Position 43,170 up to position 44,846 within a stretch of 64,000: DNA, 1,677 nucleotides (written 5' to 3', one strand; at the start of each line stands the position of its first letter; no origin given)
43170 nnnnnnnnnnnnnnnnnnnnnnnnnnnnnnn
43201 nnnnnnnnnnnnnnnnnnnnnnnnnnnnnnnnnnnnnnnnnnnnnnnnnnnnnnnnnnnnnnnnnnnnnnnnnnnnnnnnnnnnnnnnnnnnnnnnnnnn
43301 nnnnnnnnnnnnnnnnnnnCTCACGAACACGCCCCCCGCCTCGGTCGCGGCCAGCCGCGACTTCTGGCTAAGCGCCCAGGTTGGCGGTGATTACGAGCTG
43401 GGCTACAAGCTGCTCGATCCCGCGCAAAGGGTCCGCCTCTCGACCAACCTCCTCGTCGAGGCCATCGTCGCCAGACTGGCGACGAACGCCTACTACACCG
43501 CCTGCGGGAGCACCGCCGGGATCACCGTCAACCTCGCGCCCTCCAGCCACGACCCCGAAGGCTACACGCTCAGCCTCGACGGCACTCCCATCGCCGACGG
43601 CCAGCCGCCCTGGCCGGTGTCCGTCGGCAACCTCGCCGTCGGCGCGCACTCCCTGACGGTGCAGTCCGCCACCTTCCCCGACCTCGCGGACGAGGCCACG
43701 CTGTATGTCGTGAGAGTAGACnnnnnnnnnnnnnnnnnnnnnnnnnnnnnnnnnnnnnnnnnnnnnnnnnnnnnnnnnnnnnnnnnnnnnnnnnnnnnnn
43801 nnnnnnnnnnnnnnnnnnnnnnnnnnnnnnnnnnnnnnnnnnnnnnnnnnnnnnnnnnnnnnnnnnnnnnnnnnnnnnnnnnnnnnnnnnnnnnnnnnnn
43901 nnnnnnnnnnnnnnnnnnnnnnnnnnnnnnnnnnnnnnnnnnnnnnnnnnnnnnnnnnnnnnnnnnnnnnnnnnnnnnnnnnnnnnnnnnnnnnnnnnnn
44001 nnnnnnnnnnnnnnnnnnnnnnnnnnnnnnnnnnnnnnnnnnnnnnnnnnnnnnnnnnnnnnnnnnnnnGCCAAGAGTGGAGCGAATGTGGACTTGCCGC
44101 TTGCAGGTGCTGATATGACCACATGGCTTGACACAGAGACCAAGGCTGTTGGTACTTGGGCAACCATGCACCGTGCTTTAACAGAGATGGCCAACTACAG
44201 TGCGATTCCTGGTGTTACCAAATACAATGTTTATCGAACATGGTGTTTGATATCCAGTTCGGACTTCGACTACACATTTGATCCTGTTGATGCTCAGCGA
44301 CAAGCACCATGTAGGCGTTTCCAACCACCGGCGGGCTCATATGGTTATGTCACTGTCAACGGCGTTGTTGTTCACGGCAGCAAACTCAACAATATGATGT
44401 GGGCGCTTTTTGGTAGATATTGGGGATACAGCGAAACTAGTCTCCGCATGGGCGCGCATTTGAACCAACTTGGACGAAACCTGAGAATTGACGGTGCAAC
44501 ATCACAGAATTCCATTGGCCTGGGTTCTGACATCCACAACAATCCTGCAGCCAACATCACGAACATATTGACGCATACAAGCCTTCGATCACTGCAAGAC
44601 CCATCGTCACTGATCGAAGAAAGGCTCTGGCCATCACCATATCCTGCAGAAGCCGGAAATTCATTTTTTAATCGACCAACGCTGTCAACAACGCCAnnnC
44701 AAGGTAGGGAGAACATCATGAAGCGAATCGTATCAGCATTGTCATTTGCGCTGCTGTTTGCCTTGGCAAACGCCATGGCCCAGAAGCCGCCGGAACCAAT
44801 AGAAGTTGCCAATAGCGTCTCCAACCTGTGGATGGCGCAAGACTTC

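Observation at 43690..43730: Sharp recombination breakpoint at the conserved LYVV(R/G)VD junction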

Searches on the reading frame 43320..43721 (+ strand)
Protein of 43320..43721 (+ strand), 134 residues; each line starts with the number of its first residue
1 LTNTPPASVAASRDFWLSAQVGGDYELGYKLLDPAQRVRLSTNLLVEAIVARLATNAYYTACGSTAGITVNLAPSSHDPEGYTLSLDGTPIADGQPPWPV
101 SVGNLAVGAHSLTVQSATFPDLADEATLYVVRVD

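Call 63: search_protein_representatives(alignment_id=A3)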
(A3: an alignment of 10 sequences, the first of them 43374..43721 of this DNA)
Query: 10 sequences, 116 profile positions. Proteins with E-value up to 0.001 (for the whole library): 213; up to 1e-10: 48; up to 1e-30: 11. The best 150 are listed.
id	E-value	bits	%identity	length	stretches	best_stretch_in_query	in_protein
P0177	4.9e-51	187.9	-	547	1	4-115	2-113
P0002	3.0e-48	178.9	-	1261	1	1-114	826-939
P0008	3.4e-48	178.7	-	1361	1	1-115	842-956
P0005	8.8e-46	170.9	-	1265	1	1-115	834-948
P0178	2.3e-44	166.3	-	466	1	1-116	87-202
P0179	1.2e-41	157.6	-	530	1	1-115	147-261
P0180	9.9e-40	151.4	-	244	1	1-115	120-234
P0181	2.8e-38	146.7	-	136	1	28-116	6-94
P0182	1.3e-36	141.3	-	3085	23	59-98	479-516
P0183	7.7e-36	138.8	-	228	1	1-102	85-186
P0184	1.3e-33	131.6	-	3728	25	70-99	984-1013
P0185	2.5e-24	101.7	-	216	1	1-76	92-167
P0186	2.7e-24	101.6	-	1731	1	1-115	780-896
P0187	8.0e-24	100.1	-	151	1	2-72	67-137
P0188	3.5e-23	98.0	-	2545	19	57-98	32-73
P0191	4.0e-21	91.4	-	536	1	47-116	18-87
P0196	1.7e-17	79.7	-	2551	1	2-116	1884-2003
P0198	2.5e-17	79.2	-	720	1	7-115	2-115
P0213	8.3e-13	64.6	-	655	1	22-116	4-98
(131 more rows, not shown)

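Call 67: search_protein_families(library=pfam, proteins=[P0198, P0196, P0186, P0213, P0178, P0177, P0191], max_evalue=0.01)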
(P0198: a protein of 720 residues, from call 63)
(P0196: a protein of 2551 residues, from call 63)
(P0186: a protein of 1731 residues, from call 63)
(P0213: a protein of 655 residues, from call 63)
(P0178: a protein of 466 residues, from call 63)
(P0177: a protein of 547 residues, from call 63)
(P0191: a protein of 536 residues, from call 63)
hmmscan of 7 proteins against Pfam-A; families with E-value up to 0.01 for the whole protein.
P0198 (720 aa): 1 family
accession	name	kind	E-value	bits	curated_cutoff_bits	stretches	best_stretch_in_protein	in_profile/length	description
PF12697.13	Abhydrolase_6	-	0.0053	17.9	26.3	1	336-513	1-153/217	Alpha/beta hydrolase family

P0196 (2551 aa): 4 families
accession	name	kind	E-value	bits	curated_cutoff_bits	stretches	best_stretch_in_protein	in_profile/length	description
PF18884.5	TSP3_bac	-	3e-66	219.2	25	9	341-359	1-19/22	Bacterial TSP3 repeat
PF13385.13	Laminin_G_3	-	7.8e-42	143.4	27.6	2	664-813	3-150/151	Concanavalin A-like lectin/glucanases superfamily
PF03495.19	Binary_toxB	-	6e-06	26.8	25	0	431-527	2-76/78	Clostridial binary toxin B/anthrax toxin PA Ca-binding domain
PF05990.18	DUF900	-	0.0014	18.6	20.5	1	2236-2344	20-119/232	Alpha/beta hydrolase of unknown function (DUF900)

P0186 (1731 aa): 2 families
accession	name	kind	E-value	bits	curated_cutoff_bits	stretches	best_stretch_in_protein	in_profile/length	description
PF03068.20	PAD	-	1.2e-34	120.4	25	2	1246-1436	2-203/395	Protein-arginine deiminase (PAD)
PF18884.5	TSP3_bac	-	2.5e-09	37.3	25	2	332-352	1-21/22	Bacterial TSP3 repeat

P0213 (655 aa): 0 families

P0178 (466 aa): 0 families

P0177 (547 aa): 0 families

P0191 (536 aa): 1 family
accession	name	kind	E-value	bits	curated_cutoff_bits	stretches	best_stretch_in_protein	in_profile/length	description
PF15607.11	Ntox44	-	0.005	17.6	24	0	408-466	38-103/104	Bacterial toxin 44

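Call 71: search_protein_families(library=pfam, proteins=[P0182, P0184, window:43320-43721:+], max_evalue=0.1)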
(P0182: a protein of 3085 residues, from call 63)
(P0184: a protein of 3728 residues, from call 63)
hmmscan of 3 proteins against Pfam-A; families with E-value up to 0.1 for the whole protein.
P0182 (3085 aa): 12 families
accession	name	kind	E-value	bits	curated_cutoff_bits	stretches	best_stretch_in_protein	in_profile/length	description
PF19077.6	Big_13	-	0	1469.6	27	25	2697-2795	6-102/102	Bacterial Ig-like domain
PF17936.7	Big_6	-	4.5e-155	504.7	27.6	23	2711-2787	6-78/83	Bacterial Ig domain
PF16640.11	Big_3_5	-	3.2e-64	213.9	35.5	17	573-637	26-87/88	Bacterial Ig-like domain (group 3)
PF08548.17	Peptidase_M10_C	-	2.4e-10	40.9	20.7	1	2959-3079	84-188/193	Peptidase M10 serralysin C terminal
PF00353.25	HemolysinCabind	-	6.3e-10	39.3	23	2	2876-2901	2-27/36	RTX calcium-binding nonapeptide repeat (4 copies)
PF21226.3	MalQ_N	-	1.6e-07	32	24.1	0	1733-1763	65-90/91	MalQ N-terminal beta sandwich domain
PF18962.6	Por_Secre_tail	-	1.8e-07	31.8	27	0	2315-2360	20-65/75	Secretion system C-terminal sorting domain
PF02494.22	HYR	-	2.5e-06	28.2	21.7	0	1833-1857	49-73/81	HYR domain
PF13754.12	Big_3_4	-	1.9e-05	24.9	27.3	0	2756-2785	23-52/106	Domain of unknown function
PF17802.7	SpaA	-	6e-05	23.6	23.1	0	781-821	17-56/91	Prealbumin-like fold domain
PF23623.1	GBD_IRG7_N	-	0.0017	19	27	0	2215-2260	39-84/95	IRG7 N-terminal galactose binding domain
PF07495.19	Y_Y_Y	-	0.011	16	26.6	0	602-637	29-64/65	Y_Y_Y domain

P0184 (3728 aa): 11 families
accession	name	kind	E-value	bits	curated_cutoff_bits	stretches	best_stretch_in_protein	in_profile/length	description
PF19077.6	Big_13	-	0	2101.8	27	32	1549-1640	8-102/102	Bacterial Ig-like domain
PF17936.7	Big_6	-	2e-218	707.8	27.6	30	456-516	16-76/83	Bacterial Ig domain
PF16640.11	Big_3_5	-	9.1e-69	228.5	35.5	20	961-1014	17-71/88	Bacterial Ig-like domain (group 3)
PF15418.12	DUF4625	-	1.2e-11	45.4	27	0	697-719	103-125/131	Domain of unknown function (DUF4625)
PF17963.7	Big_9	-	1.5e-10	42.2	23.6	2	3246-3336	1-88/89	Bacterial Ig domain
PF13946.11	DUF4214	-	1.7e-07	31.7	23.2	1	3484-3552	3-68/72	Domain of unknown function (DUF4214)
PF13750.12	Big_3_3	-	9.6e-07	29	27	0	2820-2883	10-70/157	Bacterial Ig-like domain (group 3)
PF17892.7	Cadherin_5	-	6.5e-05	23.1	26.5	2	3246-3339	2-98/98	Cadherin-like domain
PF02494.22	HYR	-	0.00015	22.5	21.7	0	3210-3243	47-79/81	HYR domain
PF07495.19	Y_Y_Y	-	0.00097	19.4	26.6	0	2816-2851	29-64/65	Y_Y_Y domain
PF20441.4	TerL_nuclease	-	0.0042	16.7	24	0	1784-1829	88-133/286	Terminase large subunit, endonuclease domain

window:43320-43721:+ (134 aa): 2 families
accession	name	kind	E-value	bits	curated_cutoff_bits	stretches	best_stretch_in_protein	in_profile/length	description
PF08308.17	PEGA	-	0.045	14.1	20.8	1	78-129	9-56/71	PEGA domain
PF06832.18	BiPBP_C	-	0.095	13.1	26.8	0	73-116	38-80/90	Penicillin-Binding Protein C-terminus Family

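Call 72: find_related_loci(query=A3, collection=genome_contigs, flank=8000)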
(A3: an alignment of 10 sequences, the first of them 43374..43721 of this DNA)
Query A3 (116 aa) in genome_contigs; peptide patterns used: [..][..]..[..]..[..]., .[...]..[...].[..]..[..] (x = any residue, [..] = any of these).
359 stretches matched a pattern; 6 encode a relative of the query (tblastn E <= 1e-3); 6 distinct loci.
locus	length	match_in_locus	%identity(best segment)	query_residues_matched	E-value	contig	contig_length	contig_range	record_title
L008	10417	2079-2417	58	4-116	1e-40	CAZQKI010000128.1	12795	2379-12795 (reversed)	MAG TPA_asm: uncultured Lentisphaerales bacterium isolate SRP272421_co1_165 genome assembly, contig: NODE_15538_length_1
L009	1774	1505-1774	59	1-90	2e-30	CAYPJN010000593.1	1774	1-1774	MAG TPA_asm: uncultured Lentisphaerales bacterium isolate binchicken_co39_275 genome assembly, contig: NODE_127281_lengt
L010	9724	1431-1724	53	5-102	2e-26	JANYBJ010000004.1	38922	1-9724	MAG: bacterium isolate GL140_5_metabat_74_sub GL140_5_k141_838955, whole genome shotgun sequence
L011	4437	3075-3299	51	1-75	6e-18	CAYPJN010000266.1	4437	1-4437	MAG TPA_asm: uncultured Lentisphaerales bacterium isolate binchicken_co39_275 genome assembly, contig: NODE_40384_length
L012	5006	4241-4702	32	41-116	2e-6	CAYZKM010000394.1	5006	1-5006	MAG TPA_asm: uncultured Bifidobacterium sp. isolate SRP262948_co1_77 genome assembly, contig: NODE_19060_length_5006_cov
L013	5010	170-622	37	41-105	2e-6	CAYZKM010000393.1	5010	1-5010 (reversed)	MAG TPA_asm: uncultured Bifidobacterium sp. isolate SRP262948_co1_77 genome assembly, contig: NODE_19034_length_5010_cov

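Call 74: find_related_loci(query=A3, collection=metagenome_contigs, flank=6000)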
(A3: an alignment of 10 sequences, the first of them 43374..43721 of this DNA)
Query A3 (116 aa) in metagenome_contigs; peptide patterns used: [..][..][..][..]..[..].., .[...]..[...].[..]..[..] (x = any residue, [..] = any of these).
461 stretches matched a pattern; 14 encode a relative of the query (tblastn E <= 1e-3); 14 distinct loci.
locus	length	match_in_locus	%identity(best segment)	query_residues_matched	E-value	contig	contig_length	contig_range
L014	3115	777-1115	73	1-113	2e-47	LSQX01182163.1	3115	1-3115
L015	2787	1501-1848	64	1-116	6e-46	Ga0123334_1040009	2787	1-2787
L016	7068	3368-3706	69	4-116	4e-43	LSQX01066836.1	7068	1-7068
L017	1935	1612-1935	57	3-110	2e-35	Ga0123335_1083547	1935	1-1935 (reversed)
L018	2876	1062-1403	53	4-116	8e-32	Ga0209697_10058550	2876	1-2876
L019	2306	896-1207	55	1-104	5e-32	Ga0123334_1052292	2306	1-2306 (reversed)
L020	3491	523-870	49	1-116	2e-31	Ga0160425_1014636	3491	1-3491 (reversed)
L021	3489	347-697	49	1-116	2e-28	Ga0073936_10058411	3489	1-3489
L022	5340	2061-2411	49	1-116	2e-28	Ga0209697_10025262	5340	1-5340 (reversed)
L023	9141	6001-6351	49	1-116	2e-28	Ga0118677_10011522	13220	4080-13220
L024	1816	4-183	75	57-116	5e-28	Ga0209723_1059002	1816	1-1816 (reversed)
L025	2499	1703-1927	51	1-75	5e-18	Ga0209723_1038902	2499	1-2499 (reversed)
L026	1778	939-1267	45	6-116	2e-17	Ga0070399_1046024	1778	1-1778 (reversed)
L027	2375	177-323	51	1-49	3e-10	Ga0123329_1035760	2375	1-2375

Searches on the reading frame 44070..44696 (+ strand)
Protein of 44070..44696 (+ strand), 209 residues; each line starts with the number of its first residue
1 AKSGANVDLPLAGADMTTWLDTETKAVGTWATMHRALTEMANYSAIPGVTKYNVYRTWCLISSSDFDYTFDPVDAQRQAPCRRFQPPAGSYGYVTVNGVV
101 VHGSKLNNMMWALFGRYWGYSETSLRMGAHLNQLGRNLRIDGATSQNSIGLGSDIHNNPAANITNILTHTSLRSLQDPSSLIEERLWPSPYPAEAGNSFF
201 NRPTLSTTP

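Call 43: search_solved_structures(query=A2, max_evalue=10, show_alignments=1)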
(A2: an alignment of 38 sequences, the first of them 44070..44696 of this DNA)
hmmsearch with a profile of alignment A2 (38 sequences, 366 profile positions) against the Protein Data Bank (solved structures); distinct sequences matched with E-value up to 10: 0.

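Call 50: predict_structure(alignment_id=A2)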
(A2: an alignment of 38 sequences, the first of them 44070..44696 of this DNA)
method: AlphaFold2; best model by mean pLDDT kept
length: 209 residues; sequences in the alignment: 38
mean_pLDDT: 91.8   pTM: 0.89
mean pLDDT of the five models: 91.8, 91.0, 90.9, 90.0, 89.1
residues with pLDDT >= 90: 170; 70-90: 23; 50-70: 12; < 50: 4
segments of 3 or more residues with pLDDT < 50: 1-4
pLDDT, mean of each block of 10 residues (from residue 1): 57 96 98 98 98 97 93 93 73 93 96 98 97 92 97 98 98 90 75 96 95
secondary structure, 60 per line:
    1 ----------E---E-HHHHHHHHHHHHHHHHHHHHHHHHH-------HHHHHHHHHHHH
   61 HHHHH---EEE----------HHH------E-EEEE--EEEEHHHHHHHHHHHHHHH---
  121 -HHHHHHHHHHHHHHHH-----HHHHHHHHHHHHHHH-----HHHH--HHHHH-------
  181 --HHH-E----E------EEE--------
elements in order: H17-41 H49-65 E69-71 E93-96 E99-102 H103-117 H122-137 H143-157 H163-166 H169-173 E199-201

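Call 68: search_protein_families(library=pfam, alignment_id=A2, max_evalue=0.1)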
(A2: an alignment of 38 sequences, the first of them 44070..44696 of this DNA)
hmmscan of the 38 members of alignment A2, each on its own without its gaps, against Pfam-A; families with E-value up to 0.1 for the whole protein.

A. member 1, window:44070-44696:+ (209 aa): 0 families

B. families by the number of members that match (of 38 scanned): 10 families
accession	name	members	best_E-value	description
PF22352.2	K319L-like_PKD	16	2.3e-05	K319L-like, PKD domain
PF15607.11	Ntox44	9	5.5e-05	Bacterial toxin 44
PF18884.5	TSP3_bac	2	8.9e-05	Bacterial TSP3 repeat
PF13860.13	FlgD_ig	1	1.4e-05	FlgD Ig-like domain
PF13448.11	DUF4114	1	0.0023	Domain of unknown function (DUF4114)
PF08805.16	PilS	1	0.018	PilS N terminal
PF06832.18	BiPBP_C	1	0.018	Penicillin-Binding Protein C-terminus Family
PF11954.13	DUF3471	1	0.046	Domain of unknown function (DUF3471)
PF01887.21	SAM_HAT_N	1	0.079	SAM hydroxide adenosyltransferase N-terminal domain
PF19969.4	VMAP-M8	1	0.086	vWA-MoxR associated protein middle region (VMAP-M) 8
